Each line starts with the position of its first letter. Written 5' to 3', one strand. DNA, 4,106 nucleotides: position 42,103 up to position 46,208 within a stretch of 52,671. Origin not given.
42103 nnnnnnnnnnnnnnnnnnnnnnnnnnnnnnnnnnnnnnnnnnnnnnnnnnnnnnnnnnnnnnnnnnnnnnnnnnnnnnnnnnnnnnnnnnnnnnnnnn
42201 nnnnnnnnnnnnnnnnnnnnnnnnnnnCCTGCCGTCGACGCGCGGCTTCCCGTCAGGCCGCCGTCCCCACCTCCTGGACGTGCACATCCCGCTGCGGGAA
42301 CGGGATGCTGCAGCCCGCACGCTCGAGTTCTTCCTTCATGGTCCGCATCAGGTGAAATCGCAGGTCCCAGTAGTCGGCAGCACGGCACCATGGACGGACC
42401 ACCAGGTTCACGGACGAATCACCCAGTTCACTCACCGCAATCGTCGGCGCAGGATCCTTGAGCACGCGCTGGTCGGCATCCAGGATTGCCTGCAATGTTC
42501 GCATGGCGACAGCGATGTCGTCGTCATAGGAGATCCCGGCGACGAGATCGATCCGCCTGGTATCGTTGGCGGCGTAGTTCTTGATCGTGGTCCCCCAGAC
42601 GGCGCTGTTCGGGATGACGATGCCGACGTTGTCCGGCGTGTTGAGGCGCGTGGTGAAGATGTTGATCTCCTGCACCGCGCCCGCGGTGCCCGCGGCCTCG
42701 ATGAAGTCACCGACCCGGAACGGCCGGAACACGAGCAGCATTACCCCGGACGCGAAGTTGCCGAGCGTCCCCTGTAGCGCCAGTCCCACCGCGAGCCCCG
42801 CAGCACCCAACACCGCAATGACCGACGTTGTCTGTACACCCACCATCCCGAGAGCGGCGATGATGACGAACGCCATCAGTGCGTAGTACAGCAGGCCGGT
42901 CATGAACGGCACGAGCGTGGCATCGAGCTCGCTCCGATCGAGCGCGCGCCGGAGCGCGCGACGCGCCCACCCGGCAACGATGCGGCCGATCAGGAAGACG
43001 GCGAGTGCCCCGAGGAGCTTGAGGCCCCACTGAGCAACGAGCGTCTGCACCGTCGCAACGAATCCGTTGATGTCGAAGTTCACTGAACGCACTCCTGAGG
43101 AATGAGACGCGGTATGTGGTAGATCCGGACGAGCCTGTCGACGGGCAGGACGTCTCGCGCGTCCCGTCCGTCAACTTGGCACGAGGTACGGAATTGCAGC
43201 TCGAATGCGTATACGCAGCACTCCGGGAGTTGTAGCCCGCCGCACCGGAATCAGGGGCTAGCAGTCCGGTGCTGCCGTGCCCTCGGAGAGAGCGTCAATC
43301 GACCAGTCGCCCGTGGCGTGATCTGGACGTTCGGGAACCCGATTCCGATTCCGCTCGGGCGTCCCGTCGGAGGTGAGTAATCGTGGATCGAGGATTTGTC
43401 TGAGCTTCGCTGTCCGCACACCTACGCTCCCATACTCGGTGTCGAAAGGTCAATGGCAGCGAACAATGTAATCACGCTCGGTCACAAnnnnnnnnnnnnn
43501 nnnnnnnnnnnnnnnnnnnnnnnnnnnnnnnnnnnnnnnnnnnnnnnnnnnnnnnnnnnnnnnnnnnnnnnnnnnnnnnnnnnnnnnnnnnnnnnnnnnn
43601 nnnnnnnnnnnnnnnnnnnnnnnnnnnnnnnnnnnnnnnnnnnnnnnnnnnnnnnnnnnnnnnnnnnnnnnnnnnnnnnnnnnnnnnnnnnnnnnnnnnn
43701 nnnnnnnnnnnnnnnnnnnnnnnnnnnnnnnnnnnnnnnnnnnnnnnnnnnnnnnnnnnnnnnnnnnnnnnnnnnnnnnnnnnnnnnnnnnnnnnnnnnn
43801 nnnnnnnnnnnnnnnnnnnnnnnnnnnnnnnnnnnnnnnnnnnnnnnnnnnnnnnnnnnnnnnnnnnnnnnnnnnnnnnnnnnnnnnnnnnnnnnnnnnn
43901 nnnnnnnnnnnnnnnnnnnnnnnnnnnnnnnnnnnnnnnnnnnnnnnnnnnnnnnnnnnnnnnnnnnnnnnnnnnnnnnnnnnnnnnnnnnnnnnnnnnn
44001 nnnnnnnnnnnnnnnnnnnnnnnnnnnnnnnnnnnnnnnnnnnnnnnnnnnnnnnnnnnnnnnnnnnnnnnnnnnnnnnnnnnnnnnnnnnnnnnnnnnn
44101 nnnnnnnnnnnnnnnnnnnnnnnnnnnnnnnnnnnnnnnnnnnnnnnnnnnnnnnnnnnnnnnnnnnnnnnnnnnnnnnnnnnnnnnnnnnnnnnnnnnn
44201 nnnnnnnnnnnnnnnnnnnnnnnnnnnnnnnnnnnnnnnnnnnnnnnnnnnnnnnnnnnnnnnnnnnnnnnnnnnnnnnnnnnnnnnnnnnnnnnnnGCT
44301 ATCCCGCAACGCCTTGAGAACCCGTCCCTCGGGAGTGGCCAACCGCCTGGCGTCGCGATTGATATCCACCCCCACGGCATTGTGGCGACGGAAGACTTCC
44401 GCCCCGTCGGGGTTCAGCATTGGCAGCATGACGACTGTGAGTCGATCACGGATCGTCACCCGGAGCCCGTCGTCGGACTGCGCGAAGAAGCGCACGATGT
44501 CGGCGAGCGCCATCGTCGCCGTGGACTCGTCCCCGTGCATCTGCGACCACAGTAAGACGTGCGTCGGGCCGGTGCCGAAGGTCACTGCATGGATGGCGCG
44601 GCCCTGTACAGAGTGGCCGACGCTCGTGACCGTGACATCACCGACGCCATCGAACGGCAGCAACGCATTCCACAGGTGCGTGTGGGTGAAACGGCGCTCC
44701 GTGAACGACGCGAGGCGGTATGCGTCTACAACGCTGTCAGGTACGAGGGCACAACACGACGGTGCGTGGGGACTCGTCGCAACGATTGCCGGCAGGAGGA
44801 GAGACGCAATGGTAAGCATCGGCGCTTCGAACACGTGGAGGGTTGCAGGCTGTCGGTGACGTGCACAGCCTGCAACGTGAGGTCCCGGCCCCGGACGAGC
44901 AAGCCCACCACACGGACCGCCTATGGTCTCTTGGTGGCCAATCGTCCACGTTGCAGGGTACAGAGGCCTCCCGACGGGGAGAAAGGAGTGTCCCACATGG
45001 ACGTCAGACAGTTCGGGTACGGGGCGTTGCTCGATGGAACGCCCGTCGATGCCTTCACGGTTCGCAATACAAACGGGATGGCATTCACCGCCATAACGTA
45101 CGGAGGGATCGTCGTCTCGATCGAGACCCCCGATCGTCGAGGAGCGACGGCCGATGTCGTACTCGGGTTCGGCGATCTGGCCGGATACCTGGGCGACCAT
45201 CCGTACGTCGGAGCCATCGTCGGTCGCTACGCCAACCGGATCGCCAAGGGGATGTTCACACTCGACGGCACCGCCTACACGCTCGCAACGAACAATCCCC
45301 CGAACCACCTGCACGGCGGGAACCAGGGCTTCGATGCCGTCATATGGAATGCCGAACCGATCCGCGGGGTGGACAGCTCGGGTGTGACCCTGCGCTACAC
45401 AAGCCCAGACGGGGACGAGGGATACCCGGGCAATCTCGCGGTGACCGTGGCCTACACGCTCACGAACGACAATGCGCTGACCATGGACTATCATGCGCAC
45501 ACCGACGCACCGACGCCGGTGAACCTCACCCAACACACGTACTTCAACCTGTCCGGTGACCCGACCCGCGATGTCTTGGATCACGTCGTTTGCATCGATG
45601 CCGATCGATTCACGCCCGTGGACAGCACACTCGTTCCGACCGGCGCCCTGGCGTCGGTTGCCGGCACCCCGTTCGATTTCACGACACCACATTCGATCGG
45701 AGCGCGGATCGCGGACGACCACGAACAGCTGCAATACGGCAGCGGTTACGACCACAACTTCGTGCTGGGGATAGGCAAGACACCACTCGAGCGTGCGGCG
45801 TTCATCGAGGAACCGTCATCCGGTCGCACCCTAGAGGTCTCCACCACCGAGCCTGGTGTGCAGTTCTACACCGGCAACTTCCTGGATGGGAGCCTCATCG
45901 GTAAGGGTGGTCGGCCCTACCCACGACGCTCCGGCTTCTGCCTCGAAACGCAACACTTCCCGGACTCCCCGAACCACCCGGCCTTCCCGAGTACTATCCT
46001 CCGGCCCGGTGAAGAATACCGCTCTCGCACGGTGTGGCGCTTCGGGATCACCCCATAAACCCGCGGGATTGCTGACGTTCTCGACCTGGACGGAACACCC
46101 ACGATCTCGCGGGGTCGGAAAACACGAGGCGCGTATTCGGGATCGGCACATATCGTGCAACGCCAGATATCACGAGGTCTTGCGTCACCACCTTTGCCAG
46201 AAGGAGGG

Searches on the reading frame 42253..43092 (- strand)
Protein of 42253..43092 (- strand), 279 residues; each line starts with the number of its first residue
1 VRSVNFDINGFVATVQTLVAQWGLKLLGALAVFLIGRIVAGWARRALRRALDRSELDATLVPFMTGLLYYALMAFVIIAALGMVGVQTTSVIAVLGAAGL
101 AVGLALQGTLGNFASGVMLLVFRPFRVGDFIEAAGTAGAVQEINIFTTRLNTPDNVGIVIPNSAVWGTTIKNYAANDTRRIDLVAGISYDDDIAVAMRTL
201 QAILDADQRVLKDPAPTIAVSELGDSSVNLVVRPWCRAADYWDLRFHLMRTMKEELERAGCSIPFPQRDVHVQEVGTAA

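Call 46: search_protein_families(library=pfam, proteins=[window:42253-43092:-], max_evalue=0.00001)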
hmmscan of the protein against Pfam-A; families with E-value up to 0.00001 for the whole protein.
window:42253-43092:- (279 aa): 4 families
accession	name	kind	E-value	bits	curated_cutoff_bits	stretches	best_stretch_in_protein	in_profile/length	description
PF00924.24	MS_channel_2nd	-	4.2e-21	75.3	20.2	1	109-174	2-67/68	Mechanosensitive ion channel, beta-domain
PF21082.3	MS_channel_3rd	-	6.5e-13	49.4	21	1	182-263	2-88/88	Mechanosensitive ion channel MscS, C-terminal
PF05552.17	MS_channel_1st_1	-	7.4e-09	35.8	22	1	11-59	2-50/50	Mechanosensitive ion channel, conserved TM helix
PF21088.3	MS_channel_1st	-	2.8e-08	34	23.1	1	66-107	1-42/42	Mechanosensitive ion channel, transmembrane helices 2/3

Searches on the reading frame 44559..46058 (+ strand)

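Call 46: search_protein_families(library=pfam, proteins=[window:44559-46058:+], max_evalue=0.00001)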
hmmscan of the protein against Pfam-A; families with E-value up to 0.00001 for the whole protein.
window:44559-46058:+ (499 aa): 1 family
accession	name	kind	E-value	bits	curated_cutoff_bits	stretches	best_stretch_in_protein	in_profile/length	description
PF01263.26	Aldose_epim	-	4.1e-94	315.8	27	1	165-492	2-297/299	Aldose 1-epimerase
